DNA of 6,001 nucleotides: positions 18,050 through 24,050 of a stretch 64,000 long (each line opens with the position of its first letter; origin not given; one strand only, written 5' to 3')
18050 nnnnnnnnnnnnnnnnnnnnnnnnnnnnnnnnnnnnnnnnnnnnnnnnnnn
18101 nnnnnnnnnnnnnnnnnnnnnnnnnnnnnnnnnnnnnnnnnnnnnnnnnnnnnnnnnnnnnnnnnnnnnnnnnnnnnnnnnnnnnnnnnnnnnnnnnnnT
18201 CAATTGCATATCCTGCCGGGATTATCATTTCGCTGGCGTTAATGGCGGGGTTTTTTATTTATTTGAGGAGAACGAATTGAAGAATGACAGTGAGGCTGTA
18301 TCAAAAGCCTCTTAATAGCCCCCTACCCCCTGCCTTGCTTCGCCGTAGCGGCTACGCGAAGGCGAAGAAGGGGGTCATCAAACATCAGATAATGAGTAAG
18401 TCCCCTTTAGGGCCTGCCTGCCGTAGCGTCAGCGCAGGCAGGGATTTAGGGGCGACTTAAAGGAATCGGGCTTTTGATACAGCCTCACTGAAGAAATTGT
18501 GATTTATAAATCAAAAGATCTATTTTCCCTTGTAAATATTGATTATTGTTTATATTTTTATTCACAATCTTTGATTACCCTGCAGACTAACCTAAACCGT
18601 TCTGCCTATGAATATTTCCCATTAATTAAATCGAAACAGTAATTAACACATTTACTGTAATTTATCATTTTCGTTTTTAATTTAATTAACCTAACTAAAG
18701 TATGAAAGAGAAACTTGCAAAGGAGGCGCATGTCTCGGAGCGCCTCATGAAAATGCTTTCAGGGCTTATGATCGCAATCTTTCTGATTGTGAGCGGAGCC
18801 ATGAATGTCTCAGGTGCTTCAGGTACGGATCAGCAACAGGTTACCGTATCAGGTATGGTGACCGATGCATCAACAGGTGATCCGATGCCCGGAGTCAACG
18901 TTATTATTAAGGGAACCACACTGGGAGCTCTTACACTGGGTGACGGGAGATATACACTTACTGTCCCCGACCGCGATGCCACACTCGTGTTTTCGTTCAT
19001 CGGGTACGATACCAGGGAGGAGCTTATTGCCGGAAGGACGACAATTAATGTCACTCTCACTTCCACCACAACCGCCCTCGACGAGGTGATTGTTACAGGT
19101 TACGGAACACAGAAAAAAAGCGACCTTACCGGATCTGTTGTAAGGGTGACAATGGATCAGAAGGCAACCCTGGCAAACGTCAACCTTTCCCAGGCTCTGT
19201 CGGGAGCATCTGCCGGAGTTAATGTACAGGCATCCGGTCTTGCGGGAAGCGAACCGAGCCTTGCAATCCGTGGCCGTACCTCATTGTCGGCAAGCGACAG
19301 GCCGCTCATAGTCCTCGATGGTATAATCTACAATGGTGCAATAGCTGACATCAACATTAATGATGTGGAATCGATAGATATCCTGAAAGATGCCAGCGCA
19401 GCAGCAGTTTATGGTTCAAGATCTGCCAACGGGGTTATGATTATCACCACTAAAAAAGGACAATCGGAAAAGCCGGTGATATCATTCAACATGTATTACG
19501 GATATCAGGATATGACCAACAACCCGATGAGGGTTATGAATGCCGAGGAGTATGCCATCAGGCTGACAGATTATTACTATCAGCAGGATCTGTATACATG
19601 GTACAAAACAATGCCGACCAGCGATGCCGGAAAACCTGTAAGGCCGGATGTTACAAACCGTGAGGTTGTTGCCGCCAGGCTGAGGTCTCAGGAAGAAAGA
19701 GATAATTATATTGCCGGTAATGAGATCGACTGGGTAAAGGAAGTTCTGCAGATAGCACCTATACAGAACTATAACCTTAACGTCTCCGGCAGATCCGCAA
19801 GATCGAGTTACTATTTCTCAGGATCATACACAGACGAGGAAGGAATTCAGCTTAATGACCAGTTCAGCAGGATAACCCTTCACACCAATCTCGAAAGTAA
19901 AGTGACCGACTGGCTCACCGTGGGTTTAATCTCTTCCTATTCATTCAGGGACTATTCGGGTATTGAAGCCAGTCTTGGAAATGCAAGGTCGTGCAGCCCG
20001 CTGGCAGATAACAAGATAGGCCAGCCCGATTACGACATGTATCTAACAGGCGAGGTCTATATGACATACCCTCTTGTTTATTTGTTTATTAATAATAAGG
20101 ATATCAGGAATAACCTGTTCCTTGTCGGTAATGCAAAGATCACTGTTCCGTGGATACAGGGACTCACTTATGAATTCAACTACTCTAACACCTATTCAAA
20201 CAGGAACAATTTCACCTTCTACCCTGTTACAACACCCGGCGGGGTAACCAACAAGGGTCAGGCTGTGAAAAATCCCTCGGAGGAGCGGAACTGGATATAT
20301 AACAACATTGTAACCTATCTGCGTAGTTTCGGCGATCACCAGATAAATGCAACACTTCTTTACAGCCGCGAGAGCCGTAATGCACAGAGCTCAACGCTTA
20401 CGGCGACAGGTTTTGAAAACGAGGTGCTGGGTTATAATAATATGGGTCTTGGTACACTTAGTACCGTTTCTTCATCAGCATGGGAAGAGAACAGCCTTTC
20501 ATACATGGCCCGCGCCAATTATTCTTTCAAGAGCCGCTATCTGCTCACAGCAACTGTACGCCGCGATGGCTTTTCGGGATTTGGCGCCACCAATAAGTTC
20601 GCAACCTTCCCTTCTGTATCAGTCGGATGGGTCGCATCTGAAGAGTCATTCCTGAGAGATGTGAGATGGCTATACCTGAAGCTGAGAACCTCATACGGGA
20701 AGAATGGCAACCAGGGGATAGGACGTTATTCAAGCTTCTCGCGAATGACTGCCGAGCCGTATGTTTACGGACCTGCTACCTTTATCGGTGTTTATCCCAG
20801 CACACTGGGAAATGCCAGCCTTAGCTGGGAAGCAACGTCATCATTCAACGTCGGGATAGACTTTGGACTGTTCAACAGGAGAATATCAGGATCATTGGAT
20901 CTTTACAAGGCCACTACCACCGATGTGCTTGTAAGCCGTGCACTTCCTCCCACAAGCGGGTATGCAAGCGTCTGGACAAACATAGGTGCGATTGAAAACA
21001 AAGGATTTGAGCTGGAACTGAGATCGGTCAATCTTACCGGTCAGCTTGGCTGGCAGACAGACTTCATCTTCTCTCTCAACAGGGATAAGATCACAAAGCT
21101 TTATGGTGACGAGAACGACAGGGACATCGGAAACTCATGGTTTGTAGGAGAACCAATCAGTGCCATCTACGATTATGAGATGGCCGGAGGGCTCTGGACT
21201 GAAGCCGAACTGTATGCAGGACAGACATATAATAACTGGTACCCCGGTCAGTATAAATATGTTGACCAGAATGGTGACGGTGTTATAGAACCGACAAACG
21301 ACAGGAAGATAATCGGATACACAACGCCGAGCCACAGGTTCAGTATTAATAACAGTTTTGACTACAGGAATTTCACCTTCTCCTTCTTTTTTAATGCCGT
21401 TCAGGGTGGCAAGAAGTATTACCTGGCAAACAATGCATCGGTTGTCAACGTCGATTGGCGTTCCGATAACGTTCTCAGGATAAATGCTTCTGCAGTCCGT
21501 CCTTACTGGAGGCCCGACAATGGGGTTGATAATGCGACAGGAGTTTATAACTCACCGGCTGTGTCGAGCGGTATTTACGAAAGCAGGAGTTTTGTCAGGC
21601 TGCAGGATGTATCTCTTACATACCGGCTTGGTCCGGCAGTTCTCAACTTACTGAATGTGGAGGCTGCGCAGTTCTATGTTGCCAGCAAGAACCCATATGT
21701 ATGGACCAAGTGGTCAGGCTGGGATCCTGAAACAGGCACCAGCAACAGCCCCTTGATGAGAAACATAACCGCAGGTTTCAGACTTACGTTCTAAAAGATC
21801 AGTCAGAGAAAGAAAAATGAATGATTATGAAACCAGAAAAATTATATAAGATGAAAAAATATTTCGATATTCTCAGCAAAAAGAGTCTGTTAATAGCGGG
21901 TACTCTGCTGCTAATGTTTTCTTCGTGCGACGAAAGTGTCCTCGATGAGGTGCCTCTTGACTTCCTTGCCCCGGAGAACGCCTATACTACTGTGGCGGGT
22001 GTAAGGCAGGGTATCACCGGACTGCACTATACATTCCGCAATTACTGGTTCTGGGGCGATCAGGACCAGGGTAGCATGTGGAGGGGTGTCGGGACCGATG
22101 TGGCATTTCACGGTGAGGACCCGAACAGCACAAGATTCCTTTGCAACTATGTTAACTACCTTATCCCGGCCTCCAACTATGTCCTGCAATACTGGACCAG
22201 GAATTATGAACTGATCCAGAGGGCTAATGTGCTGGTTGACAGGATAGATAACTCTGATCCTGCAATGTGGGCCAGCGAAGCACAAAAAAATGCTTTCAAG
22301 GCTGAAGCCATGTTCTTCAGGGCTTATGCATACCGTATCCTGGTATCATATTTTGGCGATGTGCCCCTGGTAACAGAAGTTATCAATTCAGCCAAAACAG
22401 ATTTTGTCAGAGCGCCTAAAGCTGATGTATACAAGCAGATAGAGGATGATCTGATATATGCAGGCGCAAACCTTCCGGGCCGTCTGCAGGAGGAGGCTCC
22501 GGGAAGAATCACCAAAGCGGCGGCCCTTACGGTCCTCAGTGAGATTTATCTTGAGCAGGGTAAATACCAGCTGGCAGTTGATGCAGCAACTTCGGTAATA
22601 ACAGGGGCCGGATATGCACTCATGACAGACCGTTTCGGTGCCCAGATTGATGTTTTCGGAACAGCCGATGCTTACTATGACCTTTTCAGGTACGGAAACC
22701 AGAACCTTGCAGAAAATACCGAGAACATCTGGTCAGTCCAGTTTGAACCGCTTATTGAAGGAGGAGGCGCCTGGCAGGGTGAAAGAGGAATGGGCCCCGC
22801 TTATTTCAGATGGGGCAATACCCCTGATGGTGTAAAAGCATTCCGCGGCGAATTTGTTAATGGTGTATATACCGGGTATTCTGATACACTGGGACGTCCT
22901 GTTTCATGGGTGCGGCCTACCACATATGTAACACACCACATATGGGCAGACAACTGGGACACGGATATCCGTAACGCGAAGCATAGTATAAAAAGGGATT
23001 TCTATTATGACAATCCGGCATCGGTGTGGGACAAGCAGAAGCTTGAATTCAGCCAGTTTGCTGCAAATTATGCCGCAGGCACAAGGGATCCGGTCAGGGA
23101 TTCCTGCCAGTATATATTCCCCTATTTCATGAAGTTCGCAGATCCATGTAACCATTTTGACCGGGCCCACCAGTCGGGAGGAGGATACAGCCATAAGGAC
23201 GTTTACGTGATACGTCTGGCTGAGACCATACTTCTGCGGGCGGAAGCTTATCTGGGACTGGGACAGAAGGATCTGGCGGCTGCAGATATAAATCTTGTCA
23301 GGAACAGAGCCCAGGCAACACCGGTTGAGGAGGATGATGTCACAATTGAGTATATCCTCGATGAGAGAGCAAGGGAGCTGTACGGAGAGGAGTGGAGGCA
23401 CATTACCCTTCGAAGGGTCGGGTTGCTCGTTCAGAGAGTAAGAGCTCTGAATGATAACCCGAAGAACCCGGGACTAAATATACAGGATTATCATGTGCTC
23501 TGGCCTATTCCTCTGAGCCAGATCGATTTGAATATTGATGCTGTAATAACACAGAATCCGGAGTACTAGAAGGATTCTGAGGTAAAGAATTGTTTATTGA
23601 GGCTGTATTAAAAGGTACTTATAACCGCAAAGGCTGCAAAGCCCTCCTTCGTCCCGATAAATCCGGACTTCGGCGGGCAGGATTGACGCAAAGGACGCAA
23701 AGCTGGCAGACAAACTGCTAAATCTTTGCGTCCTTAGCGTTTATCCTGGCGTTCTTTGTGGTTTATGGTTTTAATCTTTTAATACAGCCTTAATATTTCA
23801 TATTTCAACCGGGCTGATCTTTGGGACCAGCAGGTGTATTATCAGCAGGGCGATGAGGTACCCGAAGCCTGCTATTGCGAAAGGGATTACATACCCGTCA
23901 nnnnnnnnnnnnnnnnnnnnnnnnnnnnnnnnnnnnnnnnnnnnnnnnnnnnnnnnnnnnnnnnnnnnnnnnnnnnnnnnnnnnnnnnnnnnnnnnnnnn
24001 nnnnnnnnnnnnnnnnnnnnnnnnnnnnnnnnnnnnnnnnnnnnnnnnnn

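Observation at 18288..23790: The susC-susD cassette is bracketed by two ~200-bp palindromic elements of one TIR family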

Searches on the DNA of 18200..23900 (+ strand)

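Call 48: search_rna_families(source=window, start=18200, end=23900, threshold=evalue, max_evalue=5)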
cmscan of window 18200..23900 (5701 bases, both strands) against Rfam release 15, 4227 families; matches with E-value up to 5: 3.
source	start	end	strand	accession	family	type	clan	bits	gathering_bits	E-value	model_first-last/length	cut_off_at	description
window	23678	23748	-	RF03560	mir-3926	Gene; miRNA;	-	23.3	82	0.78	1-63/63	no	mir-3926 microRNA precursor family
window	19506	19568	+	RF01310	sR7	Gene; snRNA; snoRNA; CD-box;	-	20.3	37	0.26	1-57/57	no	Small nucleolar RNA sR7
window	20387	20421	-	RF01343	CRISPR-DR33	Gene; CRISPR;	-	18.9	39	2.9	1-37/37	no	CRISPR RNA direct repeat element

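Call 94: search_dna_similar(query=window:18286-18490:+, collection=plasmids, mode=distant, max_evalue=0.01, max_rows=15)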
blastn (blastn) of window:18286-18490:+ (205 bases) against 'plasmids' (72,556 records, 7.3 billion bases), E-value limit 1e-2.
No match.

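Call 95: search_dna_similar(query=window:23595-23795:+, collection=plasmids, mode=distant, max_evalue=0.01, max_rows=15)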
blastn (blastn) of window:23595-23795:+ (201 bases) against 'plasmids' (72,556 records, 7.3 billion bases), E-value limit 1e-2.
Records with a match: 1; places in all: 1; records where one place covers at least 80% of the query: 0.
Best place of each record, by identity: 80-90% 1.
By first word of the organism name: Azospirillum 1.
By predicted mobility (MOB-suite, as given by PLSDB): non-mobilizable 1.
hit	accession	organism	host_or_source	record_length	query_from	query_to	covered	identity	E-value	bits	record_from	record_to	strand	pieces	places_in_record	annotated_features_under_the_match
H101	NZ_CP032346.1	Azospirillum brasilense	soil sample,Agricultural field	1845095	58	99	21%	88.1%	1e-3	51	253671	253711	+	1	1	record has no annotation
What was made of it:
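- Tried and rejected: blastn of A and B against plasmids (calls 94, 95).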
